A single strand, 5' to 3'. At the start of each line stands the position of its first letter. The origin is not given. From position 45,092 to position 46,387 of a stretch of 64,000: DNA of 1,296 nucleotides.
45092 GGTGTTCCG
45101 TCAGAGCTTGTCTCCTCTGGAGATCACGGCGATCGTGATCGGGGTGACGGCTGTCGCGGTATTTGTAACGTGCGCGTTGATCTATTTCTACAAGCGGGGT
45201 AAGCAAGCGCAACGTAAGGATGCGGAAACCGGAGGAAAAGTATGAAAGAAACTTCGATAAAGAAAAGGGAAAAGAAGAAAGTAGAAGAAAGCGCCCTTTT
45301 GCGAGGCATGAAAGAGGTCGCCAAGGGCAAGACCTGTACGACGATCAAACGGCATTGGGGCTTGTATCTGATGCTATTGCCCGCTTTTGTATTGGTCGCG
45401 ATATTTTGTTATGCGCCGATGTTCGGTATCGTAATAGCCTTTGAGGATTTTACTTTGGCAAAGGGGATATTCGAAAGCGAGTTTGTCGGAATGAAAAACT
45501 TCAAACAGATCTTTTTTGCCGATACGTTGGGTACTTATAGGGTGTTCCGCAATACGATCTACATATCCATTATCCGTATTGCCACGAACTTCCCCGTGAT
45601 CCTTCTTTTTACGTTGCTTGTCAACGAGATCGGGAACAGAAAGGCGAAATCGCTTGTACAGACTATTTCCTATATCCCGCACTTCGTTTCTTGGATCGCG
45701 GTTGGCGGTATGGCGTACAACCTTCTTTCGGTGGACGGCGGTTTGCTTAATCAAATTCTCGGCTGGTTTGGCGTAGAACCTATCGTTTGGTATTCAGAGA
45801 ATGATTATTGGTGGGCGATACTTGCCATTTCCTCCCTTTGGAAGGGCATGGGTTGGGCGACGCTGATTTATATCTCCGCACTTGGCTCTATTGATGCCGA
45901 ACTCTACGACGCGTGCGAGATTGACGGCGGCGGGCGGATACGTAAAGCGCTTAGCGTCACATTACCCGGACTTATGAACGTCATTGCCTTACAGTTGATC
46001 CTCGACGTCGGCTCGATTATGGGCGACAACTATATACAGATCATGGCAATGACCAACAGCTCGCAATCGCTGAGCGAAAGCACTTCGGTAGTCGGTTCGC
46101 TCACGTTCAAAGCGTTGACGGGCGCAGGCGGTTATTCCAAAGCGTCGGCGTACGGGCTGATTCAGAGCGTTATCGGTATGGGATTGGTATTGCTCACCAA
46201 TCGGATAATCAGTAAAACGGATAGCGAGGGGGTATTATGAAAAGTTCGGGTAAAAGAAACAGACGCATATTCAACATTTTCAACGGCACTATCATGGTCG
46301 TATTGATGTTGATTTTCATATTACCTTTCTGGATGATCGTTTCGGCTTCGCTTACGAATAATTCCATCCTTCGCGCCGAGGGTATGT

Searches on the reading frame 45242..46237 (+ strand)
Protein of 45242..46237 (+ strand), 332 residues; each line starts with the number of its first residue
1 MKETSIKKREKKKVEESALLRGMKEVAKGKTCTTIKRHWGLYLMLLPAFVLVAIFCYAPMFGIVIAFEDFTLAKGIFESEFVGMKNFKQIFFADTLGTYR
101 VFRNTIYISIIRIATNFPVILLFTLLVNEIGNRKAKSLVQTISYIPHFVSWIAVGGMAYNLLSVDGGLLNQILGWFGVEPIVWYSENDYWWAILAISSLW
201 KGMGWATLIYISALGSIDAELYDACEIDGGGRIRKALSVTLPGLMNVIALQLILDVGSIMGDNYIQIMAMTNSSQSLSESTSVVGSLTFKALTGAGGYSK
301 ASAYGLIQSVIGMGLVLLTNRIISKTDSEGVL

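Call 85: search_protein_families(library=pfam, proteins=[window:45242-46237:+], max_evalue=0.0001)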
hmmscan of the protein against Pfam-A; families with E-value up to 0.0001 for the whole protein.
window:45242-46237:+ (332 aa): 1 family
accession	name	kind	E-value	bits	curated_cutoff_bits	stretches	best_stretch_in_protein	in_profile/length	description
PF00528.27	BPD_transp_1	-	7.2e-10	39.3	26.4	1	127-272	12-134/184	Binding-protein-dependent transport system inner membrane component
